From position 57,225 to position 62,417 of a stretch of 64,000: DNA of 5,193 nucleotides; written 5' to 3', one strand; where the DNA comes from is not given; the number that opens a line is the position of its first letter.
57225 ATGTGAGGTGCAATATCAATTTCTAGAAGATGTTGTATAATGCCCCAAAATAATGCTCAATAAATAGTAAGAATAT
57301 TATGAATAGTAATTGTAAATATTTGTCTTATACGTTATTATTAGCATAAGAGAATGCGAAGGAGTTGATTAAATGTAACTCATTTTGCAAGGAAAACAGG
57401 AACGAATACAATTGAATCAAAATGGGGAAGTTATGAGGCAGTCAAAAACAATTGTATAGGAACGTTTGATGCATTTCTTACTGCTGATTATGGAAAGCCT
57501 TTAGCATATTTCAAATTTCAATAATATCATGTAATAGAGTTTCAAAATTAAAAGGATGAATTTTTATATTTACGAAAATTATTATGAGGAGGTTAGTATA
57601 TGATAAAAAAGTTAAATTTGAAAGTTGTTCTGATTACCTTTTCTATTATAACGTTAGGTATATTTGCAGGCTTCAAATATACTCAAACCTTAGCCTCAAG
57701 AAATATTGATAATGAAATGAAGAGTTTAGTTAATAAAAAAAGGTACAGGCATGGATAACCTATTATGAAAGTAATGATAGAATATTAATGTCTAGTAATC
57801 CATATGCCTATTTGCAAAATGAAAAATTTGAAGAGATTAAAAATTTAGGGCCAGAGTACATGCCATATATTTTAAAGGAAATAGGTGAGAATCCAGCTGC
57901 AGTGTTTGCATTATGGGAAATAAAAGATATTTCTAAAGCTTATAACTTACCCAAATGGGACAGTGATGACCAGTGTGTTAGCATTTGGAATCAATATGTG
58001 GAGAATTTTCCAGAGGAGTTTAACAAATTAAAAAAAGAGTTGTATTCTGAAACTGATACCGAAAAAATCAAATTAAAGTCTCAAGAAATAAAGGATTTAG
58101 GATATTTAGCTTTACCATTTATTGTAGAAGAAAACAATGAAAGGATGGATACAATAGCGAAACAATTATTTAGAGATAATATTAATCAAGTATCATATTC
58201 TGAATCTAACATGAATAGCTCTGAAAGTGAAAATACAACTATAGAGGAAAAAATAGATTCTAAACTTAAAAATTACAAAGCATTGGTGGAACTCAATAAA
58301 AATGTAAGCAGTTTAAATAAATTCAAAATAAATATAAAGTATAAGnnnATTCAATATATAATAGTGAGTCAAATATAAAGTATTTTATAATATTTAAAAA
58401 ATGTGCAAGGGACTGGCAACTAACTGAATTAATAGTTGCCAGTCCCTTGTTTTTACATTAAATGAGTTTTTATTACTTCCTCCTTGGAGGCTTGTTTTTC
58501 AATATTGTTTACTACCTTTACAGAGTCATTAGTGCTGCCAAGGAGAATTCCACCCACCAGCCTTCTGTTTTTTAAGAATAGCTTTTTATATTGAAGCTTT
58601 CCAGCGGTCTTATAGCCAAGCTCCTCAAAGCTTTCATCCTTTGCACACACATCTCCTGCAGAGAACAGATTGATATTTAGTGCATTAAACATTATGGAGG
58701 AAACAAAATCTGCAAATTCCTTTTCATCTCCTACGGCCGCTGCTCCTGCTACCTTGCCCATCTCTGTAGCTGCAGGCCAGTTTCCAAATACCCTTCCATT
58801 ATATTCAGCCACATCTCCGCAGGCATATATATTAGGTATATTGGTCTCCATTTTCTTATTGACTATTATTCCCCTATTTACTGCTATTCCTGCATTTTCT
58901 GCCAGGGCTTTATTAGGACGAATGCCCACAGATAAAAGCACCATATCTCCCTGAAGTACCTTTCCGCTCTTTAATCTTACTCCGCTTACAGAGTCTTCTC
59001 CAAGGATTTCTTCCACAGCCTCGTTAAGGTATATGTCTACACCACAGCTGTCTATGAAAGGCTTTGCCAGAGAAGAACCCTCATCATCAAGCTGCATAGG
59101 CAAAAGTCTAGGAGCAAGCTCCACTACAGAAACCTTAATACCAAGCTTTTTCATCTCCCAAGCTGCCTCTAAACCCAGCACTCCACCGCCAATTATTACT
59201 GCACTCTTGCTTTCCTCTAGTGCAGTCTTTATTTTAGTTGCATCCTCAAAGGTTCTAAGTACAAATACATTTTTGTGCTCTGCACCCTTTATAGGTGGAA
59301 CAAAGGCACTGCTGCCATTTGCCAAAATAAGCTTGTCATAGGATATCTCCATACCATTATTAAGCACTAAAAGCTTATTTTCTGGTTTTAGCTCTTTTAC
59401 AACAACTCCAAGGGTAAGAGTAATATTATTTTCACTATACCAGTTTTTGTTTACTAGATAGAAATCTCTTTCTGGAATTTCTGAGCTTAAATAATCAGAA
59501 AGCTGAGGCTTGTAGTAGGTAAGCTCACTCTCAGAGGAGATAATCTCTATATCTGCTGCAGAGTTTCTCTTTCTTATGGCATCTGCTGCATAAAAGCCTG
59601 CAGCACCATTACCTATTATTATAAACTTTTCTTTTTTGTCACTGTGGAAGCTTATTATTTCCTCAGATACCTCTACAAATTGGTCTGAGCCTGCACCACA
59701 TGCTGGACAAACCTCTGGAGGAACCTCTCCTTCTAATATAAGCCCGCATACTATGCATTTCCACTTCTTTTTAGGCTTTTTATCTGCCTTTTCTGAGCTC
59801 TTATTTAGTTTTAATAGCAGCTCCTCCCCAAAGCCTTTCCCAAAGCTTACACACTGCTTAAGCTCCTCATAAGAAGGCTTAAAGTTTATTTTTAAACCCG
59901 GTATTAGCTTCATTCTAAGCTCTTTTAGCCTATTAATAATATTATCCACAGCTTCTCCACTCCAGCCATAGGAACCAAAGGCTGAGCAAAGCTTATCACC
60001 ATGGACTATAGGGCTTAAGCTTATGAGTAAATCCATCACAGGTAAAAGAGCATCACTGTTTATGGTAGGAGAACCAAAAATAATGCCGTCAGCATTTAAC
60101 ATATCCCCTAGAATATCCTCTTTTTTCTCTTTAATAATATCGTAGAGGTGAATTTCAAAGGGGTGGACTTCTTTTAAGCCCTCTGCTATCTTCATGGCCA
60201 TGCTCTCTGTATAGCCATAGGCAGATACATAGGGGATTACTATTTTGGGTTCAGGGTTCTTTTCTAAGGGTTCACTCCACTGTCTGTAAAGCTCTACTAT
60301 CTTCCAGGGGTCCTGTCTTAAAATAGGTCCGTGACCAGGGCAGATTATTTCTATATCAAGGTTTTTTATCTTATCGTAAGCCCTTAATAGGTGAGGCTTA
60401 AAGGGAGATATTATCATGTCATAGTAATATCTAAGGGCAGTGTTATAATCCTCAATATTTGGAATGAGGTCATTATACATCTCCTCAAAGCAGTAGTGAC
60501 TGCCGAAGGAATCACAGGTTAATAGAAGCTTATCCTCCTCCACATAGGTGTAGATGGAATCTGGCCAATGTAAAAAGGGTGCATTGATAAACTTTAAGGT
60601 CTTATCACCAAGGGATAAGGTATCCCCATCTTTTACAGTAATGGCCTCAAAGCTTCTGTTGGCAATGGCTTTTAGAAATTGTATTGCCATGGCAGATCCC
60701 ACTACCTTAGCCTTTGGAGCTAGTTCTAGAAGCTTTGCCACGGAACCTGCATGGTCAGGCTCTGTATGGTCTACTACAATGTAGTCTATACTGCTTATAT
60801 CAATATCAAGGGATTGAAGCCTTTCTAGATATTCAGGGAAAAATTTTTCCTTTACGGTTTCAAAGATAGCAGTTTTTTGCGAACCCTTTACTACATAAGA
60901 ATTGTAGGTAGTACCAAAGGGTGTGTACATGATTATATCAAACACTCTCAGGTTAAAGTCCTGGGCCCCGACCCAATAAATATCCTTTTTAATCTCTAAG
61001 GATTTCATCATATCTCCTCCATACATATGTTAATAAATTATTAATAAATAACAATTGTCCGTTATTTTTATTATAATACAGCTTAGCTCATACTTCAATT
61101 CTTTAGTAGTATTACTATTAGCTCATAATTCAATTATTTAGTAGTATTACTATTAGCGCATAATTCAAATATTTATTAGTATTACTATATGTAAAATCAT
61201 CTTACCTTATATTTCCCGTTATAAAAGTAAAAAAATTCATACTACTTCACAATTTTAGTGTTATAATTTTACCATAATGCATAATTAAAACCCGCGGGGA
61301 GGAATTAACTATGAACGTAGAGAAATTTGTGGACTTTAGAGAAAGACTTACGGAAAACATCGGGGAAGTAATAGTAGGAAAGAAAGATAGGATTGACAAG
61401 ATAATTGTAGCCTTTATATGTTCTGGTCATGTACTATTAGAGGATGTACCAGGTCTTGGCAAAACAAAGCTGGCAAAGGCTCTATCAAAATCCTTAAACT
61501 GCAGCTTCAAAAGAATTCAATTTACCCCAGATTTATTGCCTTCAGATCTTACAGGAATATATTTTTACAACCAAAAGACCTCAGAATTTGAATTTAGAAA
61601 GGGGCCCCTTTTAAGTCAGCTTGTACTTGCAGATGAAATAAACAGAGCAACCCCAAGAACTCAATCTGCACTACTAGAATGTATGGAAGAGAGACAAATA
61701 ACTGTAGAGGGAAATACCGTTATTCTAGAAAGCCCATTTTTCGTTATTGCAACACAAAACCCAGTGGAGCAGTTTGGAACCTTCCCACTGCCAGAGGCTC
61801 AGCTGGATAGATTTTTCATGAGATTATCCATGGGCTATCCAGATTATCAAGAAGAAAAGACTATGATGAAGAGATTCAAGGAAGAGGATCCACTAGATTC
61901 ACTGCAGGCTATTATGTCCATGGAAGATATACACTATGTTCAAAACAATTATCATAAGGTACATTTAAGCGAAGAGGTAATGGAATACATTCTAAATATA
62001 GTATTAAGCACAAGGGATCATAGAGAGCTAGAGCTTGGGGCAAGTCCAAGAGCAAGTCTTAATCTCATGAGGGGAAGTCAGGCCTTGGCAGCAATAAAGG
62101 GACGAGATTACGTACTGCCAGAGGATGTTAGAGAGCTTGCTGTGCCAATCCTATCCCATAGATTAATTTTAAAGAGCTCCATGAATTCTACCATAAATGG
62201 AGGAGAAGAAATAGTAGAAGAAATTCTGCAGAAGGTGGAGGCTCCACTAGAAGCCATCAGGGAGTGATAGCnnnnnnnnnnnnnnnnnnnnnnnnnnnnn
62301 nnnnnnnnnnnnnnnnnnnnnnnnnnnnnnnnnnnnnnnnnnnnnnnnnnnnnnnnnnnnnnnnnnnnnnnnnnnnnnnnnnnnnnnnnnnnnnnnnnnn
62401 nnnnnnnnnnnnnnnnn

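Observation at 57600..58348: Signal-peptide gene split by a poly-A(7) tract; +1 A restores a ~240-aa secreted protein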

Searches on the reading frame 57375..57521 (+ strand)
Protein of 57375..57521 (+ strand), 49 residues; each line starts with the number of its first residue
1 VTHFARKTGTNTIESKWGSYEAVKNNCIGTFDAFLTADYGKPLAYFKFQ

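Call 51: search_protein_families(library=pfam, proteins=[window:57375-57521:+], max_evalue=0.1)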
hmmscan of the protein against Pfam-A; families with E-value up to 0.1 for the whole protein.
window:57375-57521:+ (49 aa): 1 family
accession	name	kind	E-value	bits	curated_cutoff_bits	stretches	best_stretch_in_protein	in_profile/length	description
PF24738.1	DUF7689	-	3.5e-05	24.9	22.6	1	1-47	75-118/118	Domain of unknown function (DUF7689)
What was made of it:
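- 57375..57524 (+): Relic of the upstream partner gene: the C-terminal 48 codons plus stop of a secreted DUF7689 (PF24738) protein. It is out of frame with the surviving ATG. The Pfam hit is 24.9 bits against a GA of 22.6, model positions 75-118 of 118 (call 51).
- On DUF7689 (PF24738), for the upstream relic: 24.9 bits against 22.6, model positions 75-118 of 118 (call 51).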

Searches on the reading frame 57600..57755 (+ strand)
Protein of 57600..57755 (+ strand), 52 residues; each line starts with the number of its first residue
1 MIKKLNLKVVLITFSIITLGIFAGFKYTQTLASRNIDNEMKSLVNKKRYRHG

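Call 23: find_encoding_contigs(protein=window:57600-57755:+, flank=3000)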
Protein seq(52 aa) (52 aa): no gene with exactly this product is on record in the collection.

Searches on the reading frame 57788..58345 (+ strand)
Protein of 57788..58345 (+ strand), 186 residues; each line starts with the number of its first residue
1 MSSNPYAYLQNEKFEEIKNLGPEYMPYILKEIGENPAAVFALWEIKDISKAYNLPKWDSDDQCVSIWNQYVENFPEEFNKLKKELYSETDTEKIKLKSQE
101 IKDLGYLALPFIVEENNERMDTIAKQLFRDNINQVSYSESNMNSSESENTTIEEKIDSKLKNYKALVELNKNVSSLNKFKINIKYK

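Call 22: find_encoding_contigs(protein=window:57788-58345:+, flank=3000)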
Protein seq(186 aa) (186 aa): no gene with exactly this product is on record in the collection.

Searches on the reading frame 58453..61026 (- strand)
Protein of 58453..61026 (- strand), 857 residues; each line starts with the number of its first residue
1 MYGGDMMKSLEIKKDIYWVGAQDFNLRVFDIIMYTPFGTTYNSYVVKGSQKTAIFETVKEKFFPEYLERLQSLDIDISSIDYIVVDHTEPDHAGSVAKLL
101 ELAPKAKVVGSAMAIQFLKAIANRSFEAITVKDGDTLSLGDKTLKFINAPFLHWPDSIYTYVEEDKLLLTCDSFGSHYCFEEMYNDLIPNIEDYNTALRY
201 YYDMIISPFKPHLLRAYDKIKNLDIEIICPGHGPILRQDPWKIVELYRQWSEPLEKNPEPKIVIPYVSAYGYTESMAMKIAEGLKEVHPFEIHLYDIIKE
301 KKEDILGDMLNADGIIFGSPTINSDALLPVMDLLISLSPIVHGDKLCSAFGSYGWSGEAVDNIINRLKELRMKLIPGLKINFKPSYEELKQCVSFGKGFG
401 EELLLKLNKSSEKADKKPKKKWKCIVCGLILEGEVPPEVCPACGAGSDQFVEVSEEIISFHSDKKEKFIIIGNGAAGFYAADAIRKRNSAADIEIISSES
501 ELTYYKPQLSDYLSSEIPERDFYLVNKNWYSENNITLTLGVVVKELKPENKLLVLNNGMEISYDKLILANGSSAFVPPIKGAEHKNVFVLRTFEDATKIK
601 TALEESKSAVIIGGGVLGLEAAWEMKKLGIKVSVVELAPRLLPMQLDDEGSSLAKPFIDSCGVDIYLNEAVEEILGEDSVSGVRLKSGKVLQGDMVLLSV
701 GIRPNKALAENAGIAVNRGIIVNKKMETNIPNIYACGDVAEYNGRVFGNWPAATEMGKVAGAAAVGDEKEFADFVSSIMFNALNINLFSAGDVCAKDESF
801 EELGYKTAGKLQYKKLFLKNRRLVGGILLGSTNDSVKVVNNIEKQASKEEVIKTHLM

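Call 20: search_protein_families(library=pfam, proteins=[window:58453-61026:-], max_evalue=0.00001)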
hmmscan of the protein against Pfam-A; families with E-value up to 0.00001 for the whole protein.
window:58453-61026:- (857 aa): 11 families
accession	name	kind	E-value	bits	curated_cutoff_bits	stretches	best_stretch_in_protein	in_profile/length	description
PF07992.20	Pyr_redox_2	-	6.8e-62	210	26.1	1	467-757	2-291/291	Pyridine nucleotide-disulphide oxidoreductase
PF19583.5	ODP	-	4.1e-27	95.7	27.2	1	41-233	3-194/194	ODP family beta lactamase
PF18267.7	Rubredoxin_C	-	2.8e-17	62.9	25.9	1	780-845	5-69/70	Rubredoxin NAD+ reductase C-terminal domain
PF00070.33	Pyr_redox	-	1.3e-16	61.3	22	1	609-687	2-81/82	Pyridine nucleotide-disulphide oxidoreductase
PF00258.30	Flavodoxin_1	-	2.4e-13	50.9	25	1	266-395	3-142/143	Flavodoxin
PF13738.12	Pyr_redox_3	-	8.1e-13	48.7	30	1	532-737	93-305/305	Pyridine nucleotide-disulphide oxidoreductase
PF21349.2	RUBY_RBDX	-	1.4e-12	47.3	26.5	1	422-450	1-29/30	Rubrerythrin, rubredoxin-like domain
PF00753.33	Lactamase_B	-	9.1e-12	45.8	22.7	1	41-232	6-196/196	Metallo-beta-lactamase superfamily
PF03486.20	HI0933_like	-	3e-08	33.8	50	0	467-491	2-26/244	HI0933-like protein Rossmann domain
PF13450.12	NAD_binding_8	-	9e-06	26.3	21.9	0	611-641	1-31/68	NAD(P)-binding Rossmann-like domain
PF00890.30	FAD_binding_2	-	9e-06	25.6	20.4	0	609-639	2-32/414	FAD binding domain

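Call 25: find_encoding_contigs(protein=window:58456-61026:-, flank=4000, max_places=10)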
Protein window:58456-61026:- (857 aa): no gene with exactly this product is on record in the collection.

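Call 26: find_related_loci(query=window:58456-61026:-, collection=genome_contigs, flank=5000)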
Query window:58456-61026:- (857 aa) in genome_contigs; peptide patterns used: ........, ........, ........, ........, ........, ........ (x = any residue, [..] = any of these).
136 stretches matched a pattern; 98 encode a relative of the query (tblastn E <= 1e-3); the best 80 are kept; 80 distinct loci.
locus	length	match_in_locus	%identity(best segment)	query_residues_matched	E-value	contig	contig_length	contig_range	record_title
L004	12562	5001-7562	58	3-857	0e+0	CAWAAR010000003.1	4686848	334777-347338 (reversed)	MAG: uncultured Clostridiaceae bacterium isolate MFD01299.bin.2.209 genome assembly, contig: contig_5117, whole genome s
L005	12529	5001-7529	60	7-852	0e+0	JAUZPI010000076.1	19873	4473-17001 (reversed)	MAG: Bacillota bacterium isolate bin61(3d) FBKKOBCF_76, whole genome shotgun sequence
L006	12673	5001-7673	57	1-857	0e+0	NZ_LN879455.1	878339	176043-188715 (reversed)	Desnuesiella massiliensis strain mt10, whole genome shotgun sequence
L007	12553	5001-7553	59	6-857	0e+0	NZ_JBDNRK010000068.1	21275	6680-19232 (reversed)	MAG: Clostridium sp. isolate WK069_bin.5 NODE_729_length_21275_cov_99.777474, whole genome shotgun sequence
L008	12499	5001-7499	57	5-839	0e+0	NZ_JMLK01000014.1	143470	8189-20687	Clostridium akagii DSM 12554 BR66DRAFT_scaffold00010.10_C, whole genome shotgun sequence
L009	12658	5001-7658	58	7-857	0e+0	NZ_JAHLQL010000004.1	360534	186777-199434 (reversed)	Clostridium simiarum strain MSJ-4 Scaffold4, whole genome shotgun sequence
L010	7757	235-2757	49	7-846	0e+0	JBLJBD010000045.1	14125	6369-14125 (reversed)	MAG: Anaerovoracaceae bacterium isolate FCR3224_Bin.2_lim Bin.2.NODE_936_length_14125_cov_14.797157, whole genome shotgu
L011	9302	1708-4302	46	6-854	0e+0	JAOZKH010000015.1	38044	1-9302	MAG: Vallitaleaceae bacterium isolate GMC1.metabat2.37_sub GMC1_117_length_38044_cov_9.635500, whole genome shotgun sequ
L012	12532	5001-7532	45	6-852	0e+0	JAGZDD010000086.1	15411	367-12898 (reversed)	MAG: Clostridiales bacterium isolate L3_106_000M1_dasL3_106_000M1_concoct_51_sub L3_106_000M1_scaffold_4083, whole genom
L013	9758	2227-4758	45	7-853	0e+0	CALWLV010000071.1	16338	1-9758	MAG: uncultured Roseburia sp. isolate E16__bin188 genome assembly, contig: E16__k127_4240898, whole genome shotgun seque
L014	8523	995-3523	45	7-853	0e+0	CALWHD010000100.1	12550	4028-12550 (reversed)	MAG: uncultured Blautia sp. isolate E15__bin268 genome assembly, contig: E15__k127_676373, whole genome shotgun sequence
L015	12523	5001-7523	44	7-852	0e+0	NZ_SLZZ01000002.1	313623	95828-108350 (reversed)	Muricomes intestini strain DSM 29489 Ga0244712_102, whole genome shotgun sequence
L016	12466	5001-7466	45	7-833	0e+0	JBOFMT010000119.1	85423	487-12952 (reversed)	MAG: Erysipelotrichaceae bacterium isolate WFFMC_MAG_307 k139_43716_flag=0_multi=8.0775_len=85423, whole genome shotgun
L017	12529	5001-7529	44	4-851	0e+0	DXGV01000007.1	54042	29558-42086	MAG TPA_asm: Candidatus Blautia intestinavium isolate CHK186-553 CHK186__C21336_L54042_SAMEA5754830, whole genome shotgu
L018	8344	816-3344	44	4-851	0e+0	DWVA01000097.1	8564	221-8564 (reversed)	MAG TPA_asm: Candidatus Blautia intestinipullorum isolate ChiW16-4312 ChiW16__C33471_L8564_SAMN06858640, whole genome sh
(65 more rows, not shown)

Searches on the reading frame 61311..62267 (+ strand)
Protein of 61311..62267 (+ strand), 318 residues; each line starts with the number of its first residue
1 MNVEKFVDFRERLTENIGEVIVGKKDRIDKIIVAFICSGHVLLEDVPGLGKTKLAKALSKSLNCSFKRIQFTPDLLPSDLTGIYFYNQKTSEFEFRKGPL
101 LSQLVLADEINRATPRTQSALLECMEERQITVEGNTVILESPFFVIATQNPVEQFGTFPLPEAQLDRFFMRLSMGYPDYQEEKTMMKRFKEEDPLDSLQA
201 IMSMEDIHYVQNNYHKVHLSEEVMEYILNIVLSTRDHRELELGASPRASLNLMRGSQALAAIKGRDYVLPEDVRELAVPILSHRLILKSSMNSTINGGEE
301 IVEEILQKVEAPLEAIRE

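Call 20: search_protein_families(library=pfam, proteins=[window:61311-62267:+], max_evalue=0.00001)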
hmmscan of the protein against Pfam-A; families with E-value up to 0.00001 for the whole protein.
window:61311-62267:+ (318 aa): 6 families
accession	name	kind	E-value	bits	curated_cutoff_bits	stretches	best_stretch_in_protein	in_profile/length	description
PF07726.17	AAA_3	-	2.7e-63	212.1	27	1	40-170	1-131/131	ATPase family associated with various cellular activities (AAA)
PF17863.7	AAA_lid_2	-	1.2e-23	83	22.7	1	233-305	2-74/74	AAA lid domain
PF07728.20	AAA_5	-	2.8e-17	63.5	22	1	40-168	1-139/139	AAA domain (dynein-related subfamily)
PF20030.5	bpMoxR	-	1.2e-06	28.2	27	1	13-183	6-175/205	MoxR domain in the MoxR-vWA-beta-propeller ternary systems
PF00004.35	AAA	-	2.5e-06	28.4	21.2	1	43-154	3-113/131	ATPase family associated with various cellular activities (AAA)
PF00493.29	MCM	-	4.3e-06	26.4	23.3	1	34-153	53-175/224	MCM P-loop domain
